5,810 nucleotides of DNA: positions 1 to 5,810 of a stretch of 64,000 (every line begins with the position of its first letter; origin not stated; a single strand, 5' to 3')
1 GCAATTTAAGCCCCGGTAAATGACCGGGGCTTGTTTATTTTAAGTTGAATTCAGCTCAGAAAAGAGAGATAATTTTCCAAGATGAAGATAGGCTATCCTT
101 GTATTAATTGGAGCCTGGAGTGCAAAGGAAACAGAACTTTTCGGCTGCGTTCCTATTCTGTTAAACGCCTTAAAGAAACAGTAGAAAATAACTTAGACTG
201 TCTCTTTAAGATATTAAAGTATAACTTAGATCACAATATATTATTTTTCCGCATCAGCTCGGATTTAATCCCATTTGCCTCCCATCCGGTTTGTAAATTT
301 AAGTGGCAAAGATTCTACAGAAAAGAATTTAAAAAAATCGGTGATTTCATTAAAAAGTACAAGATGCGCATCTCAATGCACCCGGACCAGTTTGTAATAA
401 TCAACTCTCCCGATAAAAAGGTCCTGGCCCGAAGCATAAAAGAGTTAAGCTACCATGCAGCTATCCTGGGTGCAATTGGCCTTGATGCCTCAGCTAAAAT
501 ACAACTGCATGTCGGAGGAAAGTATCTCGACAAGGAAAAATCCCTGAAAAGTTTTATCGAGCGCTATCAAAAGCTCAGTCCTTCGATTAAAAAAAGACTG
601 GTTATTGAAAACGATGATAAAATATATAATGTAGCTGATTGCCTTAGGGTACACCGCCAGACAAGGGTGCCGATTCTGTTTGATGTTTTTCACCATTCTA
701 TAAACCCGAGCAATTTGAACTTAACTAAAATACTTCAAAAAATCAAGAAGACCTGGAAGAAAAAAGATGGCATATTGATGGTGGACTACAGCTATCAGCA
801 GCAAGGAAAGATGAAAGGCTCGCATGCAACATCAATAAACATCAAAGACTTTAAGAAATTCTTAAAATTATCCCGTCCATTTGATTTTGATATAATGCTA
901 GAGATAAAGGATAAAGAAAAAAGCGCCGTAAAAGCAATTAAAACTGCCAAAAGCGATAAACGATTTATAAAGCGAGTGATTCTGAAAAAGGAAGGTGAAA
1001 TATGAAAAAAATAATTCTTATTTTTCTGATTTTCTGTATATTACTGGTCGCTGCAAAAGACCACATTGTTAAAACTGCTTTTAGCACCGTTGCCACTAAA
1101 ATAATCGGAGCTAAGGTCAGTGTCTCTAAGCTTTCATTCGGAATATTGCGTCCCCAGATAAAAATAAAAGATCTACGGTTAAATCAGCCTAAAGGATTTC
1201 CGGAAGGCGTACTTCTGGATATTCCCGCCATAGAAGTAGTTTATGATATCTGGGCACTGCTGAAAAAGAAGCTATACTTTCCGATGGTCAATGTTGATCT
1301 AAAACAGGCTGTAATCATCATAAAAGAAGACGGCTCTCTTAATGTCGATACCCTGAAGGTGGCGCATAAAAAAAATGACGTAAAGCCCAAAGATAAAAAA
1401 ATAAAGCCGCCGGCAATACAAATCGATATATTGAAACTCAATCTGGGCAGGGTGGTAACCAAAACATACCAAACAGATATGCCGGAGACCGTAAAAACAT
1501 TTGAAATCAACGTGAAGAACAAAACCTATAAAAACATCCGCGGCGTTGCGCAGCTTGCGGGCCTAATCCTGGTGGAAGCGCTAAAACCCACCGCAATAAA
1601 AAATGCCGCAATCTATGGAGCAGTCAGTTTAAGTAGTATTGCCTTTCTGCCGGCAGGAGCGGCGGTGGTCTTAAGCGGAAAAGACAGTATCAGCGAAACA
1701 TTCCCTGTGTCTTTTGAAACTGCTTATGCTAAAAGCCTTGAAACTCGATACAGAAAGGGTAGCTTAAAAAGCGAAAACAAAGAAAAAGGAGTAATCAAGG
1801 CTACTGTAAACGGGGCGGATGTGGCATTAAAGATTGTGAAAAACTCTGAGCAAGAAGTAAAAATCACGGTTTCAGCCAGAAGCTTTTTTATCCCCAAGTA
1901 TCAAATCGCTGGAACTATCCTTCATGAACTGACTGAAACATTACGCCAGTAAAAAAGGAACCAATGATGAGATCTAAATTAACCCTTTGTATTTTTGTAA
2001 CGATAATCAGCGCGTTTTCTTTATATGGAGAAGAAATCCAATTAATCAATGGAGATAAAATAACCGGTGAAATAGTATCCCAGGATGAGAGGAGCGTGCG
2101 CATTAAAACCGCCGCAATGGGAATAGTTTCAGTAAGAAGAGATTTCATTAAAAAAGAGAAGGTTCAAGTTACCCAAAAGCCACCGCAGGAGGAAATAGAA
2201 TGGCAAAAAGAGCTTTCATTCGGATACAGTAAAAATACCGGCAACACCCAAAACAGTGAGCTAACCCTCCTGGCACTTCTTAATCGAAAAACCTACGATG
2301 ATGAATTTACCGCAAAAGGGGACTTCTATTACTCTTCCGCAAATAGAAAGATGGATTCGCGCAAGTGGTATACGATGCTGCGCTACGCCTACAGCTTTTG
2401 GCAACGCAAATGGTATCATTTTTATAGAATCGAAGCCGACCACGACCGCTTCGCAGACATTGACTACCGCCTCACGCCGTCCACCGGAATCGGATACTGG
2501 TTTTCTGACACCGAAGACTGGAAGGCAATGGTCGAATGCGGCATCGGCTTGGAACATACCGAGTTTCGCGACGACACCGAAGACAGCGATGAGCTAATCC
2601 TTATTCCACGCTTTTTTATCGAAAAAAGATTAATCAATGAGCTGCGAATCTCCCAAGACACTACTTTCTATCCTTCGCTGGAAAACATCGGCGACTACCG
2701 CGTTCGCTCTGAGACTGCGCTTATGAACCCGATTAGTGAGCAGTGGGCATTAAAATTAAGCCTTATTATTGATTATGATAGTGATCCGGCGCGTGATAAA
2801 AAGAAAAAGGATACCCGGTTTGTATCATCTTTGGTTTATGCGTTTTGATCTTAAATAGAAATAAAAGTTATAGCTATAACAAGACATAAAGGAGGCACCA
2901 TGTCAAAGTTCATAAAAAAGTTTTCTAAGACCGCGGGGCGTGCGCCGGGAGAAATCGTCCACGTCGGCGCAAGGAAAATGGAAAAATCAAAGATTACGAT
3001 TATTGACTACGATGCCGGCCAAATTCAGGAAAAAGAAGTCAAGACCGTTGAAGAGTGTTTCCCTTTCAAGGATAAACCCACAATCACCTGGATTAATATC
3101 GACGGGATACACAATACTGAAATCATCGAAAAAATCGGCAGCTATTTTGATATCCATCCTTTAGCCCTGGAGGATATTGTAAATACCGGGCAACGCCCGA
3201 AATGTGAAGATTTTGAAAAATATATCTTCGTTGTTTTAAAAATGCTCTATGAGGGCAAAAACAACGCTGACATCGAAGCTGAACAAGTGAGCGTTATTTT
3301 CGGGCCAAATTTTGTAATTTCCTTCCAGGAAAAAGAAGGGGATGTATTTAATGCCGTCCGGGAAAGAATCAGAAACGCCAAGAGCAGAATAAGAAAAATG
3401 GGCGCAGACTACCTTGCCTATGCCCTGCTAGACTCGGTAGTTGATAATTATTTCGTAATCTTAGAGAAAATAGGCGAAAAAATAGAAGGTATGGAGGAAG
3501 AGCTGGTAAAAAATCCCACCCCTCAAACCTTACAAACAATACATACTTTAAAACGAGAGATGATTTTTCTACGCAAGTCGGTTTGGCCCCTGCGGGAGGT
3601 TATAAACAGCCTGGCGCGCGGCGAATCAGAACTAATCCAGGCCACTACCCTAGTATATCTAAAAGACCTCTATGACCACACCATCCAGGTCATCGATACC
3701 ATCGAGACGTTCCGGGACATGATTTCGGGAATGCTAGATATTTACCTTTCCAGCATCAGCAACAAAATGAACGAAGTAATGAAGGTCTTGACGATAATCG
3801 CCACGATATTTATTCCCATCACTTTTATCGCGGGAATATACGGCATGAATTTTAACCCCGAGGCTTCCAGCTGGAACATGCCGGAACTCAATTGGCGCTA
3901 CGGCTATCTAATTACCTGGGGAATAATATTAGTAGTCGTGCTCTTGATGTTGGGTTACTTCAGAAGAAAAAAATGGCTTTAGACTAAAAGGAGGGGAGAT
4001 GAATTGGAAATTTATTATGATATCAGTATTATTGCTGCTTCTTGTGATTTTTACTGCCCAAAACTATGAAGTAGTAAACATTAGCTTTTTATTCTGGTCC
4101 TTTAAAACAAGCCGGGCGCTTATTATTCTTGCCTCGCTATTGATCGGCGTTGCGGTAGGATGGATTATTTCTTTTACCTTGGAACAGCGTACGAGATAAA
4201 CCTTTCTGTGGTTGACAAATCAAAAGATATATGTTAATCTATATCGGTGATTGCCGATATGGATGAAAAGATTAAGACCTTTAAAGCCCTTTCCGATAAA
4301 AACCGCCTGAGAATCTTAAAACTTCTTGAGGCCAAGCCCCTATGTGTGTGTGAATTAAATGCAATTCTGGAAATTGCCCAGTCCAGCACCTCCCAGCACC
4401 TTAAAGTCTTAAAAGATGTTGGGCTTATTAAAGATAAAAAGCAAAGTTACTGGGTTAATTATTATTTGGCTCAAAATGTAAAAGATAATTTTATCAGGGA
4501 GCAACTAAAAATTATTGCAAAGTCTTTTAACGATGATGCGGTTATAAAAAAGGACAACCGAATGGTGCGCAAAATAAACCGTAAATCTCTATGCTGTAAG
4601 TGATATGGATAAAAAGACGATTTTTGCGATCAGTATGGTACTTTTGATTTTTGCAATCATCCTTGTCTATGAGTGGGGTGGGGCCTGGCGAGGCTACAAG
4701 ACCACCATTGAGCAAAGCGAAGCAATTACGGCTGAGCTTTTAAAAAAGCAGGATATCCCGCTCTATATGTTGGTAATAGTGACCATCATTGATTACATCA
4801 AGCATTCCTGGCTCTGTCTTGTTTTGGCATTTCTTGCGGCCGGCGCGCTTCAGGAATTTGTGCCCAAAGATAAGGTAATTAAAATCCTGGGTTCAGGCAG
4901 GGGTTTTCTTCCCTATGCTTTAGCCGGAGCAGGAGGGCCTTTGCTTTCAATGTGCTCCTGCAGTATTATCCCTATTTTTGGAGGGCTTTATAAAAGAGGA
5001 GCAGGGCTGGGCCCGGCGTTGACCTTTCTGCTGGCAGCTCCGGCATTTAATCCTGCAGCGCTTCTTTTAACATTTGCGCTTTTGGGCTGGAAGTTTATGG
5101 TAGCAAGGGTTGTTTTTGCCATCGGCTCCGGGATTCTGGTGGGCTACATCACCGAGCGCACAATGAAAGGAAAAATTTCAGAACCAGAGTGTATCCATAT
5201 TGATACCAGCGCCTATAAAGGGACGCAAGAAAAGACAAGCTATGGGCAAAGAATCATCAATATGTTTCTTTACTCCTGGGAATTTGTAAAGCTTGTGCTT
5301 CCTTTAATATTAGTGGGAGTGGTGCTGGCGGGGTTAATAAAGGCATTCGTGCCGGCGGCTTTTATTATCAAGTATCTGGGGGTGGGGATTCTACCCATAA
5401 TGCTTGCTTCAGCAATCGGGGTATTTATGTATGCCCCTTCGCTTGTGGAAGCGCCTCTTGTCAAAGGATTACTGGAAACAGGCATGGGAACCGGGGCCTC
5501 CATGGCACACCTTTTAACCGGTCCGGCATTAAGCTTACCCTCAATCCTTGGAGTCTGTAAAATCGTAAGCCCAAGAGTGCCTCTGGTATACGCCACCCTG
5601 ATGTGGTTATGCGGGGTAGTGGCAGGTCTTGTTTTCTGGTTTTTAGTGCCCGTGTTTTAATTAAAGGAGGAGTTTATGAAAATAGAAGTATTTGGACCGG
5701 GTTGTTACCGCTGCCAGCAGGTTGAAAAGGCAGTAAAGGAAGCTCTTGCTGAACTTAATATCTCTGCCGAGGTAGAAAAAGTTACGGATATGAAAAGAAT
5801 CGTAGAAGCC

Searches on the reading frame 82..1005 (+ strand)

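Call 93: search_protein_families(library=pfam, proteins=[window:82-1005:+], max_evalue=0.00001)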
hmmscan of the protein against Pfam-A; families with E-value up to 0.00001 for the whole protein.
window:82-1005:+ (307 aa): 2 families
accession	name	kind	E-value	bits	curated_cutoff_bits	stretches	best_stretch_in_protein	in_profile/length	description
PF03851.20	UvdE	-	8.2e-69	232.3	24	1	28-262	33-273/275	UV-endonuclease UvdE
PF01261.30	AP_endonuc_2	-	4.5e-07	30.3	31.1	1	74-287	21-244/249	Xylose isomerase-like TIM barrel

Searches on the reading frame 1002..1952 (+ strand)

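Call 93: search_protein_families(library=pfam, proteins=[window:1002-1952:+], max_evalue=0.00001)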
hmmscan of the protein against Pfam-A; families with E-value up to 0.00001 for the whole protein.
window:1002-1952:+ (316 aa): 1 family
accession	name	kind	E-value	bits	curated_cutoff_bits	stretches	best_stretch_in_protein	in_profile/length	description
PF05359.17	DUF748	-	2.4e-11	42.9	50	1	5-173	22-186/1037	Domain of Unknown Function (DUF748)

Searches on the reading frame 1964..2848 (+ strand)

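Call 93: search_protein_families(library=pfam, proteins=[window:1964-2848:+], max_evalue=0.00001)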
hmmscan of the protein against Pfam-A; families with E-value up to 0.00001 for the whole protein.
window:1964-2848:+ (294 aa): 1 family
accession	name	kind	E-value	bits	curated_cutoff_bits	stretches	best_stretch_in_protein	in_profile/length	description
PF04338.18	DUF481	-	1e-46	160.1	21.1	1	85-294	2-210/210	Protein of unknown function, DUF481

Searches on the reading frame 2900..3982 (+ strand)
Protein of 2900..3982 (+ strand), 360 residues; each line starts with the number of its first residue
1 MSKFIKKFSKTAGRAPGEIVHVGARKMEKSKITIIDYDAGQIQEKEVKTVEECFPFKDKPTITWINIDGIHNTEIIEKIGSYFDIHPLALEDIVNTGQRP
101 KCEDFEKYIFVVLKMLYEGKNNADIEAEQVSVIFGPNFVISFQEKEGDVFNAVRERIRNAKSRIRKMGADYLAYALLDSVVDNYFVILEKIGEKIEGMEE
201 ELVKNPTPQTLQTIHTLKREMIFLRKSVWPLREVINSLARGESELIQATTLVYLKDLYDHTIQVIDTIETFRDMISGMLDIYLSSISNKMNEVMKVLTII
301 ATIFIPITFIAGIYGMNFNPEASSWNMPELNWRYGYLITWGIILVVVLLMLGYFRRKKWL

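Call 93: search_protein_families(library=pfam, proteins=[window:2900-3982:+], max_evalue=0.00001)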
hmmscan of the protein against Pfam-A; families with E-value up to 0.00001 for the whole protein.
window:2900-3982:+ (360 aa): 1 family
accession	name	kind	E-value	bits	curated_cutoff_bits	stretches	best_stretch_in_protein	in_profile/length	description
PF01544.23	CorA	-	5.5e-73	246.3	27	1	61-356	3-292/292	CorA-like Mg2+ transporter protein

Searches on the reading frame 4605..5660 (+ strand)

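Call 93: search_protein_families(library=pfam, proteins=[window:4605-5660:+], max_evalue=0.00001)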
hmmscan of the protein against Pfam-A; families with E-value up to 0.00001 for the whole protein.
window:4605-5660:+ (351 aa): 1 family
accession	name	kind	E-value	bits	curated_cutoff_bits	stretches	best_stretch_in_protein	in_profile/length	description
PF03773.19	ArsP_1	-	1.2e-56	192.5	32.3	1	58-344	5-292/294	Predicted permease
